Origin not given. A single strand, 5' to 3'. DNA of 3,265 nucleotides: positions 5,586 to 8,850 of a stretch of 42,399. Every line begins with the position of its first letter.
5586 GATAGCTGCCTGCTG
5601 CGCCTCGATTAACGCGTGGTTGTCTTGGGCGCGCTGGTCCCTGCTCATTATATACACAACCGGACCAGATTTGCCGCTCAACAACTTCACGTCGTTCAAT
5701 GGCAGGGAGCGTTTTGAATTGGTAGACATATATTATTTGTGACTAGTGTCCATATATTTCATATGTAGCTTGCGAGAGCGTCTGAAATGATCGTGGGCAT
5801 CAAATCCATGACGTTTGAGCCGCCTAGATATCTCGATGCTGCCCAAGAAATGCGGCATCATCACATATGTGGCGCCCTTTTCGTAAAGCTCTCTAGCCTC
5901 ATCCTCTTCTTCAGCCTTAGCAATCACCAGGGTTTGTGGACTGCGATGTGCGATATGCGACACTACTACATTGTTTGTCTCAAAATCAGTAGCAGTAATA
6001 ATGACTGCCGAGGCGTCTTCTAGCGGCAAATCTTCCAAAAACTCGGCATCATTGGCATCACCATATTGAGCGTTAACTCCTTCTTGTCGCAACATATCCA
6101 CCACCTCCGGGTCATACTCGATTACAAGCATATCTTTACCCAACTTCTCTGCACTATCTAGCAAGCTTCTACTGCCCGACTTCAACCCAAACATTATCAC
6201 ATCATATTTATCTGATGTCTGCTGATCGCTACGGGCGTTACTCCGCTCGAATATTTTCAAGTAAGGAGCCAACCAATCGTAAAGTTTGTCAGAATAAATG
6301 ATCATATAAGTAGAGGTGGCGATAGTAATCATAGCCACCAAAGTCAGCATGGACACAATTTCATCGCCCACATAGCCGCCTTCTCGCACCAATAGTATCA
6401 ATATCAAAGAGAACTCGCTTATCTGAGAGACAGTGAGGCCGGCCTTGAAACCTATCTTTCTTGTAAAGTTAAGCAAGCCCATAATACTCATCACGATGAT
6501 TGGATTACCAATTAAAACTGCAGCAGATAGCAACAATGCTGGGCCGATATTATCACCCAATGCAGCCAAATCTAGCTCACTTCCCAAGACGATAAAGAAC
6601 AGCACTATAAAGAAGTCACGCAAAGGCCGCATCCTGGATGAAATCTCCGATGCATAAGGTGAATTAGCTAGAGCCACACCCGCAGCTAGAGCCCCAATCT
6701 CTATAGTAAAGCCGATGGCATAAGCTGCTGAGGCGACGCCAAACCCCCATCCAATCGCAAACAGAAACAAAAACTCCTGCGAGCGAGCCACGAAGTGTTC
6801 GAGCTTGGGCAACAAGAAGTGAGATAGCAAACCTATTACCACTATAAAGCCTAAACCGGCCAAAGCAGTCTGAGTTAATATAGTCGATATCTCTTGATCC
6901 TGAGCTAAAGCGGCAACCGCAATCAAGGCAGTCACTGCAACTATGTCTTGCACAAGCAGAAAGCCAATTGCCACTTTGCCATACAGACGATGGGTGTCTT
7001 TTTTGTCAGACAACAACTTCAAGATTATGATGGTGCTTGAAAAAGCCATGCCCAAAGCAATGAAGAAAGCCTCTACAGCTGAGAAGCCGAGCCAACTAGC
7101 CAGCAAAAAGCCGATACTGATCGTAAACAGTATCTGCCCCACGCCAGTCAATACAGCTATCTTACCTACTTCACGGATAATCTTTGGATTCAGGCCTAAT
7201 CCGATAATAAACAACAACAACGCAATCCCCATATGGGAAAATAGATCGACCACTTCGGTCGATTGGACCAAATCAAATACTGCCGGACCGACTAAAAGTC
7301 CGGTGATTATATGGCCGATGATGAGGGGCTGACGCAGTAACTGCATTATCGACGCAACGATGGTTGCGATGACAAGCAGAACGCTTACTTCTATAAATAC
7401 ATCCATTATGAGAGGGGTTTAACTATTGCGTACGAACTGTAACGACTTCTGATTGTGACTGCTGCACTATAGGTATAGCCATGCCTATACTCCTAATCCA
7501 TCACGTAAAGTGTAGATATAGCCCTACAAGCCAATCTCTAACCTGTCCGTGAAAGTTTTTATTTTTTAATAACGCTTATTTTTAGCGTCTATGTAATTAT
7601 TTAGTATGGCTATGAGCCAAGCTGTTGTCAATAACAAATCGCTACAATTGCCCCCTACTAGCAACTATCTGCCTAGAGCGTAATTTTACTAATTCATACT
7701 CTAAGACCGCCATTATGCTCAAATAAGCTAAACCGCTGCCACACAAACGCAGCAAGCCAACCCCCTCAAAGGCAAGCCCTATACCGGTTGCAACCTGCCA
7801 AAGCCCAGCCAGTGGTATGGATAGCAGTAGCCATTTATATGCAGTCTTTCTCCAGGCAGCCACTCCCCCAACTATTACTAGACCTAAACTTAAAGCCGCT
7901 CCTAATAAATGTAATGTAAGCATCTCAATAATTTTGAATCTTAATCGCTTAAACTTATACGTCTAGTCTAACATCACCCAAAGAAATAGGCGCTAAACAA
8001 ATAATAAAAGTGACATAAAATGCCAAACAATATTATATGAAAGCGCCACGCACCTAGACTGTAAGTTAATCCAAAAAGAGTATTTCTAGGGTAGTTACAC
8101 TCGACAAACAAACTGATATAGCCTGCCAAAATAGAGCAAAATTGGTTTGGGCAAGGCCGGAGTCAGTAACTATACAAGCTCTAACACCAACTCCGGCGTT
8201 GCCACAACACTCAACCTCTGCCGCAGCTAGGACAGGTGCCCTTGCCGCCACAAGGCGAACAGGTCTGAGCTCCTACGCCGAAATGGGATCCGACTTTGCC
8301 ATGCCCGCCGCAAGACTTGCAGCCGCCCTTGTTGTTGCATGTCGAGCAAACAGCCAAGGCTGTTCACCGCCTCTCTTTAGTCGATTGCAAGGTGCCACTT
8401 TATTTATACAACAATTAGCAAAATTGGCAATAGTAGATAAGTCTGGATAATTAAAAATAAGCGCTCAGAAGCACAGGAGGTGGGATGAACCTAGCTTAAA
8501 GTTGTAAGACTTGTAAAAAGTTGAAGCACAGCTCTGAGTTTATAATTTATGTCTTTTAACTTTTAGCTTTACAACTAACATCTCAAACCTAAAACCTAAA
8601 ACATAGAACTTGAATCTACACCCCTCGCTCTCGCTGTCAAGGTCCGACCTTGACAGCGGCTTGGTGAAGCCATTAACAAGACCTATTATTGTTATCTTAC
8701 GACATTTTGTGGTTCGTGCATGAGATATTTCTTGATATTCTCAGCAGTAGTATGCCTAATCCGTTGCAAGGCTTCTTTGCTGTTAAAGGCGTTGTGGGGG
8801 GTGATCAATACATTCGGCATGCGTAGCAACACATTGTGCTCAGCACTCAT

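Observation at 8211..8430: Unannotated 48-codon gene encoding a stand-alone four-CxxC (DnaJ cysteine-rich-domain-like) zinc-finger miniprotein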

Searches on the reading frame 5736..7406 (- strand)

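Call 11: search_protein_families(library=ncbifam, proteins=[window:5736-7406:-], max_evalue=1)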
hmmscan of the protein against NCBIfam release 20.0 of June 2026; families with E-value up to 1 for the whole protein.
window:5736-7406:- (557 aa): 9 families
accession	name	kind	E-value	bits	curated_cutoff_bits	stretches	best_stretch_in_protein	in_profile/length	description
NF002924.0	PRK03562.1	equivalog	1.6e-54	185.4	752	1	3-544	6-547/623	glutathione-regulated potassium-efflux system protein KefC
NF002973.0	PRK03659.1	equivalog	1e-53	182.8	804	1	5-553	7-552/602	glutathione-regulated potassium-efflux system protein KefB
TIGR00932.1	2a37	subfamily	1.4e-44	152.7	238.3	1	11-279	1-275/275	monovalent cation:proton antiporter-2 (CPA2) family protein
NF007950.1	PRK10669.1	equivalog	3.3e-38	131.9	700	1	9-518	13-535/547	YbaL family putative K(+) efflux transporter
NF045626.1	FeTrans_MagA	equivalog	1.5e-36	126.2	700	1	8-369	12-374/386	iron transporter MagA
NF007039.0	PRK09496.3-2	equivalog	3.5e-06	26.1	293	1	423-541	23-146/446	Trk system potassium transporter TrkA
NF007034.0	PRK09496.2-1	subfamily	2.7e-05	23.3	344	1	423-502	22-101/445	Trk system potassium transporter TrkA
NF007043.0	PRK09496.3-6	equivalog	0.00075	18.4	384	1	421-510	252-341/445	Trk system potassium transporter TrkA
NF007041.0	PRK09496.3-4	equivalog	0.0039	16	386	1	390-529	216-357/450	Trk system potassium transporter TrkA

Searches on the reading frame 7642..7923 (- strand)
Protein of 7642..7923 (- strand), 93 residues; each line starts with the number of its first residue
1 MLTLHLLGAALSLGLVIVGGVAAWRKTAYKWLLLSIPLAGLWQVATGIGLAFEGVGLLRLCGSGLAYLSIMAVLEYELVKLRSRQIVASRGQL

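Call 11: search_protein_families(library=ncbifam, proteins=[window:7645-7923:-], max_evalue=1)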
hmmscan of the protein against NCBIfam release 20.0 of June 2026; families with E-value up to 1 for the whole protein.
window:7645-7923:- (93 aa): 1 family
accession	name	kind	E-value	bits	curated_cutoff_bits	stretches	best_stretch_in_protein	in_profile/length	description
NF050011.2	PFE_CTERM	equivalog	0.062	13.9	24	1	12-26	9-23/28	PFE-CTERM domain-containing protein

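Call 19: search_protein_families(library=pfam, proteins=[window:7642-7923:-], max_evalue=0.001)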
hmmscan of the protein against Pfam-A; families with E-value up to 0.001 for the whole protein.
window:7642-7923:- (93 aa): 0 families

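Call 50: find_homologous_proteins(query=window:7642-7923:-, max_evalue=0.001)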
Query window:7642-7923:- (93 aa): 2 proteins with E <= 0.001 among 38 candidates.
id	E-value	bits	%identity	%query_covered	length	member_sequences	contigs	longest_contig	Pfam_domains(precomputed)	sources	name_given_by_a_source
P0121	7.7e-42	159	93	91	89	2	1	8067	-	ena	-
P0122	4.7e-33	131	75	89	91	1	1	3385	-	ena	-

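Call 52: find_encoding_contigs(protein=P0121, flank=4000, max_places=2)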
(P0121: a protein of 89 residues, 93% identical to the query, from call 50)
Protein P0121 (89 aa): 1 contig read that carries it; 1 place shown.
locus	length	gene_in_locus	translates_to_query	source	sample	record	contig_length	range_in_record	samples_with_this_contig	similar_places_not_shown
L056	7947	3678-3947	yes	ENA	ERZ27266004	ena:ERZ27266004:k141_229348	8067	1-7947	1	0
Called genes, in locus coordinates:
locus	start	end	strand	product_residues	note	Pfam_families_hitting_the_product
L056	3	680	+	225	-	?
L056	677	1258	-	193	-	-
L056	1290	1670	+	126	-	-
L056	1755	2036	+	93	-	PF01978:TrmB (faint), PF12840:HTH_20, PF01022:HTH_5, PF01047:MarR, PF02082:Rrf2 (weak), PF08279:HTH_11 (weak), PF12802:MarR_2, PF13412:HTH_24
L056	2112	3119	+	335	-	PF00389:2-Hacid_dh, PF02826:2-Hacid_dh_C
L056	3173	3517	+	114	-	-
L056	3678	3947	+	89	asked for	-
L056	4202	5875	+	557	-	PF00999:Na_H_Exchanger, PF02254:TrkA_N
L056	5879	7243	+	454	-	PF00875:DNA_photolyase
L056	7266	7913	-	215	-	PF13462:Thioredoxin_4, PF01323:DSBA, PF13743:Thioredoxin_5 (weak)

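Call 53: find_encoding_contigs(protein=P0122, flank=4000, max_places=2)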
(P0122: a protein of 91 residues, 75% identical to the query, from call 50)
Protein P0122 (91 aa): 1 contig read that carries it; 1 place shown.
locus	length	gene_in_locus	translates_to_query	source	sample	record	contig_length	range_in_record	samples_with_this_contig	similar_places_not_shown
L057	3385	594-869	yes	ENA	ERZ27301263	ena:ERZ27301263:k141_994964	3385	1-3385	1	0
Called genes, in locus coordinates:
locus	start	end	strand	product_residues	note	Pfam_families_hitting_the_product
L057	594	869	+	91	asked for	-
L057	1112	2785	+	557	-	PF00999:Na_H_Exchanger, PF02254:TrkA_N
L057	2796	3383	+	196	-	?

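Call 61: search_protein_families(library=padloc, proteins=[window:7642-7923:-], max_evalue=1)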
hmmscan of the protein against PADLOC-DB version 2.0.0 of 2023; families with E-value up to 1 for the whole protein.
window:7642-7923:- (93 aa): 0 families

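Call 94: predict_structure(alignment_id=A8)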
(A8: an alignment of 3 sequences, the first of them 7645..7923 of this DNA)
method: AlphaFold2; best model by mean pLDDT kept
length: 93 residues; sequences in the alignment: 3
mean_pLDDT: 63.5   pTM: 0.30
mean pLDDT of the five models: 63.5, 63.3, 62.2, 61.5, 57.8
residues with pLDDT >= 90: 0; 70-90: 20; 50-70: 69; < 50: 4
segments of 3 or more residues with pLDDT < 50: 56-58
pLDDT, mean of each block of 10 residues (from residue 1): 62 68 61 62 59 51 64 77 70 55
secondary structure, 60 per line:
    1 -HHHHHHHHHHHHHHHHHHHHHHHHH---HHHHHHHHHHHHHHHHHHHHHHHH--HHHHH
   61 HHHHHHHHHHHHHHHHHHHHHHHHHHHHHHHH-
elements in order: H2-26 H30-53 H56-92

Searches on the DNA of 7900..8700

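Call 64: search_rna_families(source=window, start=7900, end=8700, threshold=evalue, max_evalue=1)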
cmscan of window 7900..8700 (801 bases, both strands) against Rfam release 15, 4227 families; matches with E-value up to 1: 1.
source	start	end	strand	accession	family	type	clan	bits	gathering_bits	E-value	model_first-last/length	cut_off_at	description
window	8139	8218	-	RF00977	mir-600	Gene; miRNA;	-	20.3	80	0.49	1-76/76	no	mir-600 microRNA precursor family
